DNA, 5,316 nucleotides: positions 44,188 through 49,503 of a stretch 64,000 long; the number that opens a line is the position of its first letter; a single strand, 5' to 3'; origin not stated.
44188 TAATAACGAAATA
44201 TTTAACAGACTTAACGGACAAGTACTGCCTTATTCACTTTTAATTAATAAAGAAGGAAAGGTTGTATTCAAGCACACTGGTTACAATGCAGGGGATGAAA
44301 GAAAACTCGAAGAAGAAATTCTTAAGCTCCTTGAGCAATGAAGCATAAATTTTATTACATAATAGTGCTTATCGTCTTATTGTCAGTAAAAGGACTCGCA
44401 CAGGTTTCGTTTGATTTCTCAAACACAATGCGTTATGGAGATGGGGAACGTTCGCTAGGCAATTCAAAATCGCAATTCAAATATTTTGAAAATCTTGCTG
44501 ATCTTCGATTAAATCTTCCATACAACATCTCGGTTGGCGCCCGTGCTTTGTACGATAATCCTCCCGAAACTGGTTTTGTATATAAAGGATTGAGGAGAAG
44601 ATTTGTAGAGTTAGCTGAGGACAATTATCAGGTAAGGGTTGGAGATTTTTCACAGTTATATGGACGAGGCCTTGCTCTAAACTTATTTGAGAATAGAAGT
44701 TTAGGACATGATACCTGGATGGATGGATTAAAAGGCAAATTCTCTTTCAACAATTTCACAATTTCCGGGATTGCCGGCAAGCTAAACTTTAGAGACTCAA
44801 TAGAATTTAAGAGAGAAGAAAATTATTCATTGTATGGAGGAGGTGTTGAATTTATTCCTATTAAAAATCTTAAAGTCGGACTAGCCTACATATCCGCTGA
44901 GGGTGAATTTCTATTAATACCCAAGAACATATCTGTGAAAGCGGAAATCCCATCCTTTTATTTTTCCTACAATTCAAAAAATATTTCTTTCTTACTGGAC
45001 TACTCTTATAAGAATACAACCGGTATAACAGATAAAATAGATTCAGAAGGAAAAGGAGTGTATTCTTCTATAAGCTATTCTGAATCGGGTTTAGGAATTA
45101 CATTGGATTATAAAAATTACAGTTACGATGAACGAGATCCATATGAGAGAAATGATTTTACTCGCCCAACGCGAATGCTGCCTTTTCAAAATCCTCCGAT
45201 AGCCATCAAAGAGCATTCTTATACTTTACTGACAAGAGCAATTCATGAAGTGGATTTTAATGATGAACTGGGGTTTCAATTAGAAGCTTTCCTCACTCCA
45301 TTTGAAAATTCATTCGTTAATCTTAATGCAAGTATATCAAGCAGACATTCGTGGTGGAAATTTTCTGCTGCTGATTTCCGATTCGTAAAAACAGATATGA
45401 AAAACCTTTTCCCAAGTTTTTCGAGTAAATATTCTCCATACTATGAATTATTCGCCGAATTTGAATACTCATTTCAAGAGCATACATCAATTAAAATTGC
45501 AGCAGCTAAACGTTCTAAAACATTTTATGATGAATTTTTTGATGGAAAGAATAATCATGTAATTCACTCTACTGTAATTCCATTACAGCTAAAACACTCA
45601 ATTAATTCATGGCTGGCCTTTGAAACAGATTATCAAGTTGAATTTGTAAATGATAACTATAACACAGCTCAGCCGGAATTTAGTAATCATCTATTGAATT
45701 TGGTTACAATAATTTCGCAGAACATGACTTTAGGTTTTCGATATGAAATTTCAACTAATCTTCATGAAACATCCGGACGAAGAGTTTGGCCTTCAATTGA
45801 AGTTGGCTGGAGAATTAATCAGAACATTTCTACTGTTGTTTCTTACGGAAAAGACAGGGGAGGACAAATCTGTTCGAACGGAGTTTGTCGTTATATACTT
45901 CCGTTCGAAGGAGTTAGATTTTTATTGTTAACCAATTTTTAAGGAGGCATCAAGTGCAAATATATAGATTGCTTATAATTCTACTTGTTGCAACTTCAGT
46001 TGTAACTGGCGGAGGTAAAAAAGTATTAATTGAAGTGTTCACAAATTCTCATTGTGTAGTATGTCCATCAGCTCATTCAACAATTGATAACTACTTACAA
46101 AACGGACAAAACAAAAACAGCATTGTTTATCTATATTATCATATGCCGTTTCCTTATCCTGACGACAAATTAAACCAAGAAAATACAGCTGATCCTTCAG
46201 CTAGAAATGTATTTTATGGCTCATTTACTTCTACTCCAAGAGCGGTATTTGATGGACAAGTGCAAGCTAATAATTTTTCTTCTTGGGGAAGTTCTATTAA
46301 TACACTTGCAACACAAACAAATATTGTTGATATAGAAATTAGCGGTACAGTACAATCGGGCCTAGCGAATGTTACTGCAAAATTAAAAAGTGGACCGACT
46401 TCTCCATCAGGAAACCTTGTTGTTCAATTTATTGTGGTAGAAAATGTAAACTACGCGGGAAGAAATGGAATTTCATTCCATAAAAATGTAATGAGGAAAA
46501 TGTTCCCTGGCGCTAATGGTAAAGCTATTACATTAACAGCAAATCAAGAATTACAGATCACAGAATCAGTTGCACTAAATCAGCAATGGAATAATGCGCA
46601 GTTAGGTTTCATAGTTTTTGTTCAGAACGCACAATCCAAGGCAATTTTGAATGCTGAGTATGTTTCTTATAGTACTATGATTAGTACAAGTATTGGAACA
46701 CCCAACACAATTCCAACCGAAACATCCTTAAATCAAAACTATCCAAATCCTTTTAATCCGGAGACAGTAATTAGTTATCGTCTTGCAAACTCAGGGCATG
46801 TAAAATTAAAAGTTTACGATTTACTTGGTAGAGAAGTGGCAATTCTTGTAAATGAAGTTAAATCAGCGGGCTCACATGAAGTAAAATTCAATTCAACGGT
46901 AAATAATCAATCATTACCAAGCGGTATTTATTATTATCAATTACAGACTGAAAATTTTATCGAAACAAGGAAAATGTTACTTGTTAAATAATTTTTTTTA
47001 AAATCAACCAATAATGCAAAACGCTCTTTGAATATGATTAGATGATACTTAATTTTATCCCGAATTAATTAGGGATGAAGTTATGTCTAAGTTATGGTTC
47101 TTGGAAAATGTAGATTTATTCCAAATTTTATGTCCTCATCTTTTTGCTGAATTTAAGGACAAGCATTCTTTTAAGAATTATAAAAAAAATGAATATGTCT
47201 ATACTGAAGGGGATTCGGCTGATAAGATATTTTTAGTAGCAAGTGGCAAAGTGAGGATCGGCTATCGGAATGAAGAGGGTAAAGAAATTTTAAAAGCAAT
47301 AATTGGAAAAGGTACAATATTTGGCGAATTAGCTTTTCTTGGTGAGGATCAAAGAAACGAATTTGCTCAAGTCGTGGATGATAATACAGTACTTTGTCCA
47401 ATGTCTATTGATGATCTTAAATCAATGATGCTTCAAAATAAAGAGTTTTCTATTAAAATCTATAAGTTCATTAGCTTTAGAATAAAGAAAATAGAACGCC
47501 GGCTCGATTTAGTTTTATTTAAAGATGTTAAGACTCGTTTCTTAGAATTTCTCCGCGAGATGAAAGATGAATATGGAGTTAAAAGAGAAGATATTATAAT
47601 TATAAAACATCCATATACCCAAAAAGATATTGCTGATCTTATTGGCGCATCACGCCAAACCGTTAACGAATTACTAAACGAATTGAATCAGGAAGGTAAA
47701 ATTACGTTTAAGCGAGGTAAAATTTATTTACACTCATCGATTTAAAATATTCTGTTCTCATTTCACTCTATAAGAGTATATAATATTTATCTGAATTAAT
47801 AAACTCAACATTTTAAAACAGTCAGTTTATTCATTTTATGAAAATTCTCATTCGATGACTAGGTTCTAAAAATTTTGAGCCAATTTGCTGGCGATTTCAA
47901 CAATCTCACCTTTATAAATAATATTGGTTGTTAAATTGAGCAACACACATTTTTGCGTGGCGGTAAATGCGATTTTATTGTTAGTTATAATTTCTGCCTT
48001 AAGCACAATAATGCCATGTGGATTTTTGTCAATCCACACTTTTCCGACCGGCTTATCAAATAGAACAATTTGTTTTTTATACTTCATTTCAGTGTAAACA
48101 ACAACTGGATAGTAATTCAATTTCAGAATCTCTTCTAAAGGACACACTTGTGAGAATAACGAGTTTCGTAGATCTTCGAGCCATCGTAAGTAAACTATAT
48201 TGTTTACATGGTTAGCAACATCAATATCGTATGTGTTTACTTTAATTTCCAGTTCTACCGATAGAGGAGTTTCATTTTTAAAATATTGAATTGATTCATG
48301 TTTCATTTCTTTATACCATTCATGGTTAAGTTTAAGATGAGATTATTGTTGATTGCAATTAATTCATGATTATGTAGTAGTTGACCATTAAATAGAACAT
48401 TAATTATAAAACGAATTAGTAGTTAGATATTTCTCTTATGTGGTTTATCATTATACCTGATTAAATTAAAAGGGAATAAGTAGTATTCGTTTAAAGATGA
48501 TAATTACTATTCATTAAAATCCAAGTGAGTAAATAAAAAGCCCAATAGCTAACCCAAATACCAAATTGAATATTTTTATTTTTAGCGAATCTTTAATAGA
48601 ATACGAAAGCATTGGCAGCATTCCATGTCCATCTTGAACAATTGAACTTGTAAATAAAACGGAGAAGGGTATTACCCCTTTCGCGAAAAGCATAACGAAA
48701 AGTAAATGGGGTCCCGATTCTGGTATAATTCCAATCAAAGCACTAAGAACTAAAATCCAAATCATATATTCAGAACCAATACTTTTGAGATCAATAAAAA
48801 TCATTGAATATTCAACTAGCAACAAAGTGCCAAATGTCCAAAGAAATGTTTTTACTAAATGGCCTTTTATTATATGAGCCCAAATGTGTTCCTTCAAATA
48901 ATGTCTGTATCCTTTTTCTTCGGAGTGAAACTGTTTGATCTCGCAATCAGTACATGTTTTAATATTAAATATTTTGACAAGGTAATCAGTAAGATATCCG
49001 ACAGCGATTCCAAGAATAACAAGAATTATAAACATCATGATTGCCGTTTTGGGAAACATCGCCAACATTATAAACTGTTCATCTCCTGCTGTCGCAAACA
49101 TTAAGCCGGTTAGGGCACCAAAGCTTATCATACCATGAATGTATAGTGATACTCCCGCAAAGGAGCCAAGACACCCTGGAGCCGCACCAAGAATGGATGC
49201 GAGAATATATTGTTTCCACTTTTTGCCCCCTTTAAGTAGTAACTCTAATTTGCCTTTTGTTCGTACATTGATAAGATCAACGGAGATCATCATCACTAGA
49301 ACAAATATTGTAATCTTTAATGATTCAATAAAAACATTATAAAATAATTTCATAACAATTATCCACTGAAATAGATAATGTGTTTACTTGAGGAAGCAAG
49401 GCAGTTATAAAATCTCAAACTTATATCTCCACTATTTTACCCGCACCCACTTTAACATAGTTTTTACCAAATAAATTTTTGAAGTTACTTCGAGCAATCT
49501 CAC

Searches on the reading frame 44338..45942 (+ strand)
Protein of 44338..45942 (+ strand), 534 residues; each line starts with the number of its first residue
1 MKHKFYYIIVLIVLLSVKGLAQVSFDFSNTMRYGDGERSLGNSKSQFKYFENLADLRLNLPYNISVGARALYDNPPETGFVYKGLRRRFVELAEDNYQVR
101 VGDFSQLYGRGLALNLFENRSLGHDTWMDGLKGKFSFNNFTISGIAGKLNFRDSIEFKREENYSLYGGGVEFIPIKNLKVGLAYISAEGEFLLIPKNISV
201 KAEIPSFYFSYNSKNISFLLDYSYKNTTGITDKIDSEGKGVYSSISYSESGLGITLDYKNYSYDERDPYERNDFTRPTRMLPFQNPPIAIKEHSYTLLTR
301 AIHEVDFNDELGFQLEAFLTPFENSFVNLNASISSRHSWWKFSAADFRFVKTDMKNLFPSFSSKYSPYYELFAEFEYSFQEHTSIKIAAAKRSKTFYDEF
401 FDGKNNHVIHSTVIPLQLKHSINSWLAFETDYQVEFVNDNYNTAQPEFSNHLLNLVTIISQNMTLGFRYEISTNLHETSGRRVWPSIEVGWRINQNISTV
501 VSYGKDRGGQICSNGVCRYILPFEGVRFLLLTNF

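Call 51: search_protein_families(library=pfam, proteins=[window:44338-45942:+], max_evalue=0.00001)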
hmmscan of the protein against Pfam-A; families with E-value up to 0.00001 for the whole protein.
window:44338-45942:+ (534 aa): 1 family
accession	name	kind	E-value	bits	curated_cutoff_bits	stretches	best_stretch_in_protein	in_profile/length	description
PF19494.5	DUF6029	-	1e-32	114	27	1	1-534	1-538/538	Family of unknown function (DUF6029)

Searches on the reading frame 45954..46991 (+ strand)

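Call 51: search_protein_families(library=pfam, proteins=[window:45954-46991:+], max_evalue=0.00001)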
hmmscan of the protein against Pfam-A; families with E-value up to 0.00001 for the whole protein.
window:45954-46991:+ (345 aa): 2 families
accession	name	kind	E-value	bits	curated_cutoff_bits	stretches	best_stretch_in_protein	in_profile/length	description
PF11551.14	Omp28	-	1.6e-15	57.8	34.9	1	90-236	9-164/171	Outer membrane protein Omp28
PF18962.6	Por_Secre_tail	-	3.9e-09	37.1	27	1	263-341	2-73/75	Secretion system C-terminal sorting domain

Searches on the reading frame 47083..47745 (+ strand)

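Call 51: search_protein_families(library=pfam, proteins=[window:47083-47745:+], max_evalue=0.00001)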
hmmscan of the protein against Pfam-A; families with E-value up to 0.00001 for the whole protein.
window:47083-47745:+ (220 aa): 2 families
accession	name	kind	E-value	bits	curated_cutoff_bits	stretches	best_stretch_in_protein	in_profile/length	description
PF00027.35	cNMP_binding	-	7.5e-19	67.9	27.5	1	31-119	2-89/89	Cyclic nucleotide-binding domain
PF13545.12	HTH_Crp_2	-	2.5e-11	43.8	27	1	152-216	2-61/70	Crp-like helix-turn-helix domain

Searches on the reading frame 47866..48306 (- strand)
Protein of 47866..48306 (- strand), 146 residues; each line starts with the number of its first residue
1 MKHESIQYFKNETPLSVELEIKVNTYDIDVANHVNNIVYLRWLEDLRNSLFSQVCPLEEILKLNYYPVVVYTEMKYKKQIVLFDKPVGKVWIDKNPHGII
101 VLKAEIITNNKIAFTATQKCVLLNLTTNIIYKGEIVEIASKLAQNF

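Call 4: search_protein_families(library=pfam, proteins=[window:47866-48306:-], max_evalue=0.01)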
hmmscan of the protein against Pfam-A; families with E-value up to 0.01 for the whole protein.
window:47866-48306:- (146 aa): 2 families
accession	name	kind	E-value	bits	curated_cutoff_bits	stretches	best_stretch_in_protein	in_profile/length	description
PF13279.12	4HBT_2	-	1.3e-10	42.2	25.5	1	23-145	1-121/122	Thioesterase-like superfamily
PF20791.3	Acyl-ACP_TE_C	-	2.7e-07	31.2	21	1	16-57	7-48/101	Acyl-ACP thioesterase C-terminal domain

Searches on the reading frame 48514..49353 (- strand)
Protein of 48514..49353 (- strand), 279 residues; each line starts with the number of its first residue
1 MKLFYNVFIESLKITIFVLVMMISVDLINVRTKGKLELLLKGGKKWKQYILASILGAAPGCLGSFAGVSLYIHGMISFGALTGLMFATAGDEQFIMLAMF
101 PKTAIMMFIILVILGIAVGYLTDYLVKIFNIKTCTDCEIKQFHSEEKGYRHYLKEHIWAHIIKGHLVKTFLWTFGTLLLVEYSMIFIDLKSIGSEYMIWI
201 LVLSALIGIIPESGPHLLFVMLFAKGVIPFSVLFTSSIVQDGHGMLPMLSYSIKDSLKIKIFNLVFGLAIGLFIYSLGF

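Call 4: search_protein_families(library=pfam, proteins=[window:48514-49353:-], max_evalue=0.01)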
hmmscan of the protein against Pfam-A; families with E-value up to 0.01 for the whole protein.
window:48514-49353:- (279 aa): 1 family
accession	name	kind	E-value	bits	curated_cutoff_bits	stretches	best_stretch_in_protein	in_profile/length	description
PF11449.14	ArsP_2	-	4.5e-32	112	32.5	2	13-174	16-183/359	Putative, 10TM heavy-metal exporter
